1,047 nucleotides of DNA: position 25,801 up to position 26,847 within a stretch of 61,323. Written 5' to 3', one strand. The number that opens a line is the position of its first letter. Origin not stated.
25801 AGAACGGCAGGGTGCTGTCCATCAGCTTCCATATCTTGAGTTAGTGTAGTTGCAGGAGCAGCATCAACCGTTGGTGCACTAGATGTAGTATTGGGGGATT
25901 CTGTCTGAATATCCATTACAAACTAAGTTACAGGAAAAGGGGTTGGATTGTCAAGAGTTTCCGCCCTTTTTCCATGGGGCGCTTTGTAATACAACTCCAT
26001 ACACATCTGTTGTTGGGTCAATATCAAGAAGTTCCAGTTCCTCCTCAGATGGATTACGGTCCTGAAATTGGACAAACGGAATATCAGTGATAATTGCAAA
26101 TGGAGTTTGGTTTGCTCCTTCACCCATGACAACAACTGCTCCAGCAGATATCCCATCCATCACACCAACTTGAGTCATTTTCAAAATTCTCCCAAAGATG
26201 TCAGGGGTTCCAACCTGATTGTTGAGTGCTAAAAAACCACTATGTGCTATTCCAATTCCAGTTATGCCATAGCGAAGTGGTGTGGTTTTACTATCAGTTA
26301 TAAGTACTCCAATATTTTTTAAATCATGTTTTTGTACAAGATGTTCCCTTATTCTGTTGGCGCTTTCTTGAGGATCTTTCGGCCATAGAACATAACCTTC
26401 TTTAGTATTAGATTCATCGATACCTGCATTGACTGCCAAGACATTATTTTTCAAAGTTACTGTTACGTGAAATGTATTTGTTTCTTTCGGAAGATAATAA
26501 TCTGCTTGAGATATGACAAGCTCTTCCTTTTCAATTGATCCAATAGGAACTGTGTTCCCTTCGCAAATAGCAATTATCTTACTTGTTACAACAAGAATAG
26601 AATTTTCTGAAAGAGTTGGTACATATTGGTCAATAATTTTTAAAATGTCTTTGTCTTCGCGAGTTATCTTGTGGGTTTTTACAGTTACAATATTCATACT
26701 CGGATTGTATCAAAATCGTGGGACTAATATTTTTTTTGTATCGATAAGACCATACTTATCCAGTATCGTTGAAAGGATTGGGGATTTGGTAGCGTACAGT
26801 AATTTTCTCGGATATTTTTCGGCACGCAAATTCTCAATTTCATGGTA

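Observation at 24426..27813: Operon of a MATCAP-like (DUF1704) carboxypeptidase, a CofE-like gamma-glutamyl ligase and a 496-aa acidic disordered protein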

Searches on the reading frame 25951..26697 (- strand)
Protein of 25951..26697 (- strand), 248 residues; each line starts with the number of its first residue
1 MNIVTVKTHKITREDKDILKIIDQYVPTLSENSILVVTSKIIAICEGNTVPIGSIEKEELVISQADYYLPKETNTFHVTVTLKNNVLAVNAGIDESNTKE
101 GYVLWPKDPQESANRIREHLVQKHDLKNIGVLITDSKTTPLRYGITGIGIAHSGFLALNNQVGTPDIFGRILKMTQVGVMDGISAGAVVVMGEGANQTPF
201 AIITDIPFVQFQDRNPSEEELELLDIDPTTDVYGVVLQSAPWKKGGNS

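Call 3: search_protein_families(library=pfam, proteins=[window:25951-26697:-], max_evalue=0.1)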
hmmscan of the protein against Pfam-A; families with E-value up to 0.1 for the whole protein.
window:25951-26697:- (248 aa): 1 family
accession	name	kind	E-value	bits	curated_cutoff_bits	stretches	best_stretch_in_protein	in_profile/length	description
PF01996.21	F420_ligase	-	7.6e-35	120.8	25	1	11-204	6-217/218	F420-0:Gamma-glutamyl ligase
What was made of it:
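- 25951..26697 (-): CofE-fold GTP-type gamma-glutamyl ligase of the FolC2-like (TIGR04132-like) subfamily (248 aa). PF01996 120.8 bits (call 3).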

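Call 4: search_protein_families(library=ncbifam, proteins=[window:25951-26697:-], max_evalue=0.1)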
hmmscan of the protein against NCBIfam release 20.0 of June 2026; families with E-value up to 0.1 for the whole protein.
window:25951-26697:- (248 aa): 5 families
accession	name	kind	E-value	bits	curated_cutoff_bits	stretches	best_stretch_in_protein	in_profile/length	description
TIGR04132.1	intra_fol_E_lig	hypoth_equivalog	6.7e-77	258.1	350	1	1-244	1-241/241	putative folate metabolism gamma-glutamate ligase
TIGR01916.1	F420_cofE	equivalog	2e-38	132.2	180.65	1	2-213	2-227/244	coenzyme F420-0:L-glutamate ligase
NF009809.0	PRK13293.1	equivalog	9.4e-37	126.7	274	2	74-219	90-233/253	coenzyme F420-0:L-glutamate ligase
NF009810.0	PRK13294.1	equivalog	2.1e-28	99.4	304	1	3-206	15-221/449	coenzyme F420-0:L-glutamate ligase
NF051860.1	PolglcturonPglAAgro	equivalog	0.049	12.3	600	1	81-136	192-248/502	polygalacturonase PglA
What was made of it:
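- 25951..26697 (-): TIGR04132 scores 258 bits over the full length against 132 bits for TIGR01916 cofE (call 4).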

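Call 9: find_homologous_proteins(query=window:25951-26697:-)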
Query window:25951-26697:- (248 aa): 5215 proteins with E <= 0.001 among 5885 candidates; the best 120 are listed.
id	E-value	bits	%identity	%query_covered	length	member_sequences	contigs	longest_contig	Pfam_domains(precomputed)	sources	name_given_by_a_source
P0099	7.3e-159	544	100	100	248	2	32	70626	PF01996.22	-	-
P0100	2.4e-138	477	86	100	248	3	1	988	PF01996.22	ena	-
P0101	3.3e-138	477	86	99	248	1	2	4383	PF01996.22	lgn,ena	-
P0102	2.6e-136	471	85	99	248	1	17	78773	PF01996.22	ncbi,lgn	-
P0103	3.4e-136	470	85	99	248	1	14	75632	PF01996.22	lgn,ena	-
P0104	1.1e-132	459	82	100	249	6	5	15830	PF01996.22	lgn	-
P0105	7.4e-132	456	81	100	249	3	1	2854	PF01996.22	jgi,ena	-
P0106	1.2e-122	426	77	99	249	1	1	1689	PF01996.22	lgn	-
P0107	3.5e-118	411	74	99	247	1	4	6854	PF01996.22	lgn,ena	-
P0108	1.1e-112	393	70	99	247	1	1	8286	PF01996.22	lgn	-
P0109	1.5e-112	393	71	99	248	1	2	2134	PF01996.22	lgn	-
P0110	2.7e-112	392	72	99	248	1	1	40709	PF01996.22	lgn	-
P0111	2.9e-112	392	70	99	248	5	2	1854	PF01996.22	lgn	-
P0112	1.8e-111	389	72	99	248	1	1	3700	PF01996.22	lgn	-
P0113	1.9e-111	389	69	99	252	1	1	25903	PF01996.22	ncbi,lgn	-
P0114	7.8e-111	387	73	99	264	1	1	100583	PF01996.22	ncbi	-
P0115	1.1e-110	387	71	99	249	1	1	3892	PF01996.22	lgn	-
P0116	1.5e-110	386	71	99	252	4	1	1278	PF01996.22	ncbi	-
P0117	1.9e-110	386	69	100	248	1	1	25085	PF01996.22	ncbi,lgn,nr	ncbi:MAG: coenzyme F420-0:L-glutamate ligase [Candidatus Levybacteria bacterium]|nr:coenzyme F420-0:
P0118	3.1e-110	385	70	100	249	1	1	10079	PF01996.22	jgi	-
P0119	2.0e-109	383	68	100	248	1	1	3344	PF01996.22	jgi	jgi:putative folate metabolism gamma-glutamate ligase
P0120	2.3e-109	382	70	99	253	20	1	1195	PF01996.22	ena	-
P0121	6.7e-109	381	70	99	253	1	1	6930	PF01996.22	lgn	-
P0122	1.2e-107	377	67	99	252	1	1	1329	PF01996.22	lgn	-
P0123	2.0e-107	376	69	98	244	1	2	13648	PF01996.22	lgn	-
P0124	6.9e-107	374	68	99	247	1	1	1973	PF01996.22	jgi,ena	-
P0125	7.0e-105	368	69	99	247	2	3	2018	PF01996.22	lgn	-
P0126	1.5e-104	367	66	100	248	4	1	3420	PF01996.22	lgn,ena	-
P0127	2.6e-104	366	69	100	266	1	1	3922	PF01996.22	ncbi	-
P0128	5.4e-104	365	66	99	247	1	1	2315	PF01996.22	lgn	-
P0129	5.7e-104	365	46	99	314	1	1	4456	PF01996.22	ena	-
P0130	2.2e-103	363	68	99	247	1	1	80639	PF01996.22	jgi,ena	-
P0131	7.9e-103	361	67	98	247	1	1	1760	PF01996.22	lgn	-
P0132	8.9e-103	361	65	100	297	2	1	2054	PF01996.22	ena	-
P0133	2.6e-102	359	63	99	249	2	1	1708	PF01996.22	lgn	-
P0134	2.7e-102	359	63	99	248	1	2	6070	PF01996.22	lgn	-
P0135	2.8e-102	359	64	99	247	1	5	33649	PF01996.22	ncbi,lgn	-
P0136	1.5e-101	357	67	99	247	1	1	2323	PF01996.22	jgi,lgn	jgi:putative folate metabolism gamma-glutamate ligase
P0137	1.7e-101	357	67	99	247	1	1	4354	PF01996.22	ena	-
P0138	5.9e-101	355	61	99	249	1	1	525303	PF01996.22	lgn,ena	-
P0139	5.8e-100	352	64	99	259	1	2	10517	PF01996.22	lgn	-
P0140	8.3e-100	351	68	89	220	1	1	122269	PF01996.22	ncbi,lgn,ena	-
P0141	1.3e-99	350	65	99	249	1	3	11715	PF01996.22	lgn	-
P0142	3.4e-99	349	64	98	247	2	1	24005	PF01996.22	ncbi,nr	ncbi:MAG TPA: coenzyme F420-0:L-glutamate ligase [Patescibacteria group bacterium]|nr:coenzyme F420-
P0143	4.0e-99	349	65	99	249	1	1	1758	PF01996.22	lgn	-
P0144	4.4e-99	349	64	100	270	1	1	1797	PF01996.22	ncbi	-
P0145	7.4e-99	348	63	99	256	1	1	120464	PF01996.22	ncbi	-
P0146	1.4e-98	347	65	99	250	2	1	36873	PF01996.22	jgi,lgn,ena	-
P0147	1.8e-98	347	65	99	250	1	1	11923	PF01996.22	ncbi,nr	ncbi:MAG: coenzyme F420-0:L-glutamate ligase [Candidatus Levybacteria bacterium]|nr:coenzyme F420-0:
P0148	4.8e-98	345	64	99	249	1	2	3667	PF01996.22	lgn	-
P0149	9.5e-98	344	60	99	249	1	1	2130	PF01996.22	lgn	-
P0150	1.7e-97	343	59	99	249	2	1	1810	PF01996.22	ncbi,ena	-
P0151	5.0e-97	342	58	100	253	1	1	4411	PF01996.22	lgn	-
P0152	2.0e-96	340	63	99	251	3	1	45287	PF01996.22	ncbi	-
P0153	4.6e-96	339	65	98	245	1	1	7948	PF01996.22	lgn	-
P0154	5.0e-96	339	61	98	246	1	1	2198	PF01996.22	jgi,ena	-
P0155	8.7e-96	338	60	100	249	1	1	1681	PF01996.22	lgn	-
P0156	3.0e-95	336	61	98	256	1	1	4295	PF01996.22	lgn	-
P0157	5.9e-95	335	61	99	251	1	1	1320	PF01996.22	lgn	-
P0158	1.6e-94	334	62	99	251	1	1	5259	PF01996.22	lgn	-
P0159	1.9e-94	334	59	100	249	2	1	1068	PF01996.22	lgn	-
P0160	3.2e-94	333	61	99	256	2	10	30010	PF01996.22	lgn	-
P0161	3.8e-94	333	60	99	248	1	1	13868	PF01996.22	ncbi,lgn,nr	ncbi:MAG TPA: coenzyme F420-0:L-glutamate ligase [Patescibacteria group bacterium]|nr:coenzyme F420-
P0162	4.3e-94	332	59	100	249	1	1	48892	PF01996.22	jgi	jgi:putative folate metabolism gamma-glutamate ligase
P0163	7.8e-94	332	60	99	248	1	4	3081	PF01996.22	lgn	-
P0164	1.1e-93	331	56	99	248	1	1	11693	PF01996.22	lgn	-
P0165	1.1e-93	331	58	97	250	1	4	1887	PF01996.22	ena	-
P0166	1.3e-93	331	62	100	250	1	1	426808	PF01996.22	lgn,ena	-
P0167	1.7e-93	330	60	99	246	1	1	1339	PF01996.22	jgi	jgi:putative folate metabolism gamma-glutamate ligase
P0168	1.7e-93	330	59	98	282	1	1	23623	PF01996.22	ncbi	-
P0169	1.9e-93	330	58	100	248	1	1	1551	PF01996.22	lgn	-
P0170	2.7e-93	330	61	99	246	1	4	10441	PF01996.22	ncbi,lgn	-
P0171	3.2e-93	330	61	99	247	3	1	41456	PF01996.22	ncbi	-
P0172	3.8e-93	329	60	99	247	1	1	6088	PF01996.22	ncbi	-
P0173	5.7e-93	329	61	100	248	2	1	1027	PF01996.22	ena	-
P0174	8.5e-93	328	58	99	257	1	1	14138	PF01996.22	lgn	-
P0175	9.0e-93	328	63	98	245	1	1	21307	PF01996.22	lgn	-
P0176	1.3e-92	327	57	99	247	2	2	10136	PF01996.22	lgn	-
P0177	1.8e-92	327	58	98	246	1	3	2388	PF01996.22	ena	-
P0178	2.1e-92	327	56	99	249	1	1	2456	PF01996.22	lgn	-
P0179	2.2e-92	327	60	99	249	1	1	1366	PF01996.22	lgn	-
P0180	3.7e-92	326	59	99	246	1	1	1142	PF01996.22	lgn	-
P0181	3.7e-92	326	59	98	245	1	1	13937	PF01996.22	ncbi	-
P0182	3.7e-92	326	57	99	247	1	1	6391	PF01996.22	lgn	-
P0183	3.8e-92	326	59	99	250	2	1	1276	PF01996.22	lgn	-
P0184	4.2e-92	326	56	99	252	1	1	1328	PF01996.22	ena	-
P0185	5.1e-92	326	59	99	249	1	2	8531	PF01996.22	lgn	-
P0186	6.7e-92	325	59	99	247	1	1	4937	PF01996.22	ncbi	-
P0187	1.3e-91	324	58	100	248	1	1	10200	PF01996.22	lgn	-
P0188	1.4e-91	324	58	99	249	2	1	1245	PF01996.22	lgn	-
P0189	1.7e-91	324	57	100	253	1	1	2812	PF01996.22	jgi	-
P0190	1.9e-91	324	59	99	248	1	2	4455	PF01996.22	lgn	-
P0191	2.2e-91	324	58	98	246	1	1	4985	PF01996.22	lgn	-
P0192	3.2e-91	323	58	99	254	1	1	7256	PF01996.22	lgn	-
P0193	3.4e-91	323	58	99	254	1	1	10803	PF01996.22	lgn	-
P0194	3.6e-91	323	57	100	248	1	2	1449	PF01996.22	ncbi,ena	-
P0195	4.2e-91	323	57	99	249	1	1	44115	PF01996.22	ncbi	ncbi:MAG: coenzyme F420-0:L-glutamate ligase [Candidatus Levyibacteriota bacterium]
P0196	4.9e-91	322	59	98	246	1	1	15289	PF01996.22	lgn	-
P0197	6.1e-91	322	58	99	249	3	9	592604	PF01996.22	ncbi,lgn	-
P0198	7.6e-91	322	60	99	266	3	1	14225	PF01996.22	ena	-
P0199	7.7e-91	322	57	99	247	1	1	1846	PF01996.22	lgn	-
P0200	7.7e-91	322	58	99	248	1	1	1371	PF01996.22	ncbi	-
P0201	8.9e-91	322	58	100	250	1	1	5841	PF01996.22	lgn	-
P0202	1.5e-90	321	56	100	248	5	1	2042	PF01996.22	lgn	-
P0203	1.7e-90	321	57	98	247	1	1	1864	PF01996.22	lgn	-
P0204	1.7e-90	321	58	100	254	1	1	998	PF01996.22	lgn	-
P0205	1.9e-90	320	56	100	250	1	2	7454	PF01996.22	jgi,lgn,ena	-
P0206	2.2e-90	320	56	96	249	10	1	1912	PF01996.22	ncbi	-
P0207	2.2e-90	320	58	100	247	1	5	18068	PF01996.22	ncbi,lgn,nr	ncbi:MAG: coenzyme F420-0:L-glutamate ligase [Candidatus Levybacteria bacterium]|nr:coenzyme F420-0:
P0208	2.4e-90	320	58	100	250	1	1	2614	PF01996.22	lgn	-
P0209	3.4e-90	320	58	99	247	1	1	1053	PF01996.22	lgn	-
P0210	3.8e-90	319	58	99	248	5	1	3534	PF01996.22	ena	-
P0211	5.1e-90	319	59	98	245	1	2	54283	PF01996.22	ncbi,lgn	-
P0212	5.7e-90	319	58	99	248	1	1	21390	PF01996.22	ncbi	-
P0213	7.6e-90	318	54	99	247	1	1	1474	PF01996.22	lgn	-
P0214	8.7e-90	318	56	99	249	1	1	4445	PF01996.22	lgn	-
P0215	1.0e-89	318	57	99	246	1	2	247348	PF01996.22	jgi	jgi:putative folate metabolism gamma-glutamate ligase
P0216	1.1e-89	318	58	99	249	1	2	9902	PF01996.22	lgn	-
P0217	1.1e-89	318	57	99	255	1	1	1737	PF01996.22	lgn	-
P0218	1.1e-89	318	57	99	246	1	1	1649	PF01996.22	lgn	-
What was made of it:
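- Closest known: FolC2. Same: JGI already names close relatives with the TIGR04132 name (call 9).
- Some database records name relatives 'coenzyme F420-0:L-glutamate ligase' (call 9).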

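Call 20: find_related_loci(query=A2, collection=metagenome_contigs, flank=8000)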
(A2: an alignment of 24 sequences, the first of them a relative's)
Query A2 (248 aa) in metagenome_contigs; peptide patterns used: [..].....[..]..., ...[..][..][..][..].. (x = any residue, [..] = any of these).
600 stretches matched a pattern (row limit reached: there are more); 535 encode a relative of the query (tblastn E <= 1e-3); the best 80 are kept; 80 distinct loci.
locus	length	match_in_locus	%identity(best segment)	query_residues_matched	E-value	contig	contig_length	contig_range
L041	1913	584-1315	69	1-245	1e-119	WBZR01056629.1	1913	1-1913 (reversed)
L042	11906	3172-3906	58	1-245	9e-97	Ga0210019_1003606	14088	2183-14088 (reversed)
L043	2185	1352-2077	61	1-242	3e-101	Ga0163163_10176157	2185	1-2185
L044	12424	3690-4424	58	1-245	9e-97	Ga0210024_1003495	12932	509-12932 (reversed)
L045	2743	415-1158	56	1-248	1e-99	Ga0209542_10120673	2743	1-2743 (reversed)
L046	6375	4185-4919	56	1-245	1e-95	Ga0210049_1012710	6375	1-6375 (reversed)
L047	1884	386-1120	56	1-245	3e-100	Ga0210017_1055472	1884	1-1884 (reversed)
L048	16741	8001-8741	55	1-247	2e-94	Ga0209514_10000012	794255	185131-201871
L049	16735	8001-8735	53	1-245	1e-93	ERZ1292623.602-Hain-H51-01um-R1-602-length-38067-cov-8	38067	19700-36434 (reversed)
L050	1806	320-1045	57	1-242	5e-98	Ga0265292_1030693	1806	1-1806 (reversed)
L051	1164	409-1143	51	1-245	9e-100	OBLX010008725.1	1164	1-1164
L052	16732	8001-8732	57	1-245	5e-92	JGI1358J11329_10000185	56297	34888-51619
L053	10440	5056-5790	51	1-245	2e-91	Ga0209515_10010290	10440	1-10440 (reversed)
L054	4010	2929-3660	51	1-244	1e-91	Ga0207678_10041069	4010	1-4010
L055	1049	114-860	58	1-245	3e-99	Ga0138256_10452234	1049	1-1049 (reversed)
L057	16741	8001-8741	54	1-247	2e-90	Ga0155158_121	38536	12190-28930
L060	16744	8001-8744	52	1-248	8e-90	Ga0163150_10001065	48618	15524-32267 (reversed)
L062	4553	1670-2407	53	1-247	3e-90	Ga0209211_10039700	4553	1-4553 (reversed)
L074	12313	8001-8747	52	1-245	2e-88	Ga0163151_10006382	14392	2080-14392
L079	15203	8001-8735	52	1-245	2e-87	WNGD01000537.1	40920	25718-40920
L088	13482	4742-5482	51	1-246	1e-86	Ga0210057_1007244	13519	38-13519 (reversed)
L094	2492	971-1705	49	1-245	8e-89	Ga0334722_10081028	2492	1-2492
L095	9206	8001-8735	51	1-245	2e-86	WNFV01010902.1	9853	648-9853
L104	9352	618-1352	52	1-245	7e-86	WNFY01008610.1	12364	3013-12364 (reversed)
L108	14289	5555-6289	48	1-245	2e-85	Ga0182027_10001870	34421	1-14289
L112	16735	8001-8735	47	1-245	4e-85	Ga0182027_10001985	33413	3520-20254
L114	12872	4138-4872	48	1-245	1e-84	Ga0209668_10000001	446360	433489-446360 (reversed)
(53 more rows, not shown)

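Call 24: search_protein_families(library=pfam, proteins=[L062:1146-1673:+, L094:1730-2302:+, L060:7523-7966:+, L074:6747-7400:+, L088:3560-4720:-, L042:4001-5290:+, L114:7056-8024:+, L114:5490-6167:+, L042:1559-3166:+, L095:6009-7937:+], max_evalue=0.001)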
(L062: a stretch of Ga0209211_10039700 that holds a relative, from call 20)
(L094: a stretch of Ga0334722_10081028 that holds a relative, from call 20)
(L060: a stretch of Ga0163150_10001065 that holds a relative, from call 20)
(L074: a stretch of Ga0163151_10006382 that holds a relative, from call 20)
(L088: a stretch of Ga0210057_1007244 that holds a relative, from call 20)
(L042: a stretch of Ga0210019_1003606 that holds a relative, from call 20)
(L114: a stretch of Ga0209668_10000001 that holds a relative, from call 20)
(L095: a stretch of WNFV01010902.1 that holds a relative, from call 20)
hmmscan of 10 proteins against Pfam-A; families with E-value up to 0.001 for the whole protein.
L062:1146-1673:+ (175 aa): 2 families
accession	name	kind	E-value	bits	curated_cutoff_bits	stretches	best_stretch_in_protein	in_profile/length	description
PF01872.23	RibD_C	-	1e-13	52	24.1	1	2-164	2-193/197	RibD C-terminal domain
PF00186.24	DHFR_1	-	1.8e-06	28.2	25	1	18-132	15-114/159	Dihydrofolate reductase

L094:1730-2302:+ (190 aa): 4 families
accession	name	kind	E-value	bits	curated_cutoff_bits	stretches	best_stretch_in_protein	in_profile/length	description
PF22769.1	DCD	-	4.7e-45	153.9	27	1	2-158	1-153/153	dCTP deaminase-like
PF00692.24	dUTPase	-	4.7e-05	23.6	22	1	76-170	24-115/129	dUTPase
PF22569.1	DCD_C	-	0.00011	22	22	1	7-177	4-184/192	2'-deoxycytidine 5'-triphosphate deaminase (DCD), C-terminal domain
PF06559.16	DCD_N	-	0.00025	21.4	21.4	1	2-116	4-116/164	2'-deoxycytidine 5'-triphosphate deaminase (DCD) N-terminal domain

L060:7523-7966:+ (147 aa): 1 family
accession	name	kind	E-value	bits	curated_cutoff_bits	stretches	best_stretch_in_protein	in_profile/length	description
PF20393.3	Pro_CA_2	-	3.2e-30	105.3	30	1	5-127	2-122/125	Putative carbonic anhydrase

L074:6747-7400:+ (217 aa): 1 family
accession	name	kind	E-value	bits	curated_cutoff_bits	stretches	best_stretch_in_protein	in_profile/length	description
PF02592.20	Vut_1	-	1.1e-41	143.2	27.2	1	45-209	2-151/152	Putative vitamin uptake transporter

L088:3560-4720:- (386 aa): 0 families

L042:4001-5290:+ (429 aa): 3 families
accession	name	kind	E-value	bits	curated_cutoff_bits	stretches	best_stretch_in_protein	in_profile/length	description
PF08245.18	Mur_ligase_M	-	3.2e-25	89.7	24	1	109-247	1-153/200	Mur ligase middle domain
PF21799.2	MurD-like_N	-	4e-05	24.2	27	1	10-81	2-72/88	Mur ligase MurD-like, N-terminal domain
PF02875.26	Mur_ligase_C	-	0.00029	22.1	28.4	0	272-393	1-124/127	Mur ligase, glutamate ligase domain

L114:7056-8024:+ (322 aa): 1 family
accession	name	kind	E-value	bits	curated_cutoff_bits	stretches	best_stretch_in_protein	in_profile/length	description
PF00303.24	Thymidylat_synt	-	3e-94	315.5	24.3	1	12-311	2-266/266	Thymidylate synthase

L114:5490-6167:+ (225 aa): 2 families
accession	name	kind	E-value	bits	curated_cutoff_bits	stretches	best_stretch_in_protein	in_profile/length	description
PF02223.23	Thymidylate_kin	-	1.6e-39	136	27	1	23-219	1-185/185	Thymidylate kinase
PF01712.25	dNK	-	9.1e-13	48.9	27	1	21-224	1-199/203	Deoxynucleoside kinase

L042:1559-3166:+ (535 aa): 0 families

L095:6009-7937:+ (642 aa): 3 families
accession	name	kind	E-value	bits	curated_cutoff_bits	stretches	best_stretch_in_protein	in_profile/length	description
PF07732.21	Cu-oxidase_3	-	1.3e-43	148.3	21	2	207-315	8-117/119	Multicopper oxidase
PF07731.20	Cu-oxidase_2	-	1.7e-33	115.7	20.4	2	526-624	25-133/137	Multicopper oxidase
PF00394.28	Cu-oxidase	-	5.7e-09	36.7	21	1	530-609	55-134/157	Multicopper oxidase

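Call 30: find_encoding_contigs(protein=P0110, flank=7000, max_places=2)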
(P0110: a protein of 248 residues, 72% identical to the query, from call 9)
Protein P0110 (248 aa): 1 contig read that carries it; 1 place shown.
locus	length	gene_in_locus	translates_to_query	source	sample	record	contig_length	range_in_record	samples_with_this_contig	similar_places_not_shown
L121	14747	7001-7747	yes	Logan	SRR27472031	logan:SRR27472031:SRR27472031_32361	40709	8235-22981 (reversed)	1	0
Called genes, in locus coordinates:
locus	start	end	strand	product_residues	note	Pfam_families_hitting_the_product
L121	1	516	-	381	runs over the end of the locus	-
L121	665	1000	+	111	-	PF00254:FKBP_C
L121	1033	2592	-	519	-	-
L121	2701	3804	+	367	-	PF08014:MATCAP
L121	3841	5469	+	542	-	PF08014:MATCAP (faint)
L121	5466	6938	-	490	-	PF00206:Lyase_1, PF10397:ADSL_C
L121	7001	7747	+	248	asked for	PF01996:F420_ligase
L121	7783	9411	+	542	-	-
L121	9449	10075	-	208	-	PF21176:RecR_HhH, PF01751:Toprim, PF13662:Toprim_4, PF21175:RecR_C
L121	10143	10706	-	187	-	PF01765:RRF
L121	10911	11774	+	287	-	-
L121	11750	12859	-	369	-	PF02163:Peptidase_M50, PF13180:PDZ_2, PF00595:PDZ (weak), PF17820:PDZ_6 (weak)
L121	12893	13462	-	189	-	-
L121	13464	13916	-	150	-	PF25025:EF-Ts_N (faint), PF00889:EF_TS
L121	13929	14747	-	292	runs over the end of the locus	PF00318:Ribosomal_S2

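Call 31: find_encoding_contigs(protein=P0130, flank=7000, max_places=2)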
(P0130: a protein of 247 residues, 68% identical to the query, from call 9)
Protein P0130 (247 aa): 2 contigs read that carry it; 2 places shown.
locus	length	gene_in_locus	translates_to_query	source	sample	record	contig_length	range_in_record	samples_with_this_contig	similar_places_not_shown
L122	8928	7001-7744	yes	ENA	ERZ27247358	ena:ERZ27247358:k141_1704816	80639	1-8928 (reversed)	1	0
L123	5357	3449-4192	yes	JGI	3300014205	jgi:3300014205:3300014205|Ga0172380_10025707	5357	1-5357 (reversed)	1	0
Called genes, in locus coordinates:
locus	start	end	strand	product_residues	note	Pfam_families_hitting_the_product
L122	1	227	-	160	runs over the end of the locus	PF01467:CTP_transf_like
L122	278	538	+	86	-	-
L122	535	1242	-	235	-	PF08713:DNA_alkylation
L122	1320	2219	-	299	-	PF17773:UPF0176_N, PF00581:Rhodanese, PF12368:Rhodanese_C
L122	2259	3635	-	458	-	PF02844:GARS_N, PF01071:GARS_A, PF02843:GARS_C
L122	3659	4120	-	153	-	PF00254:FKBP_C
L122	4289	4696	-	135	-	-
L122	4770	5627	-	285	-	PF00188:CAP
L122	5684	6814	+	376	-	PF08014:MATCAP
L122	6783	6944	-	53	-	-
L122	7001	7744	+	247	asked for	PF01996:F420_ligase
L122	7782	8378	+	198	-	-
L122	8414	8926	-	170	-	?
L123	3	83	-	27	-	?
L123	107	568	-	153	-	PF00254:FKBP_C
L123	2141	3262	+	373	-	PF08014:MATCAP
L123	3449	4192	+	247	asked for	PF01996:F420_ligase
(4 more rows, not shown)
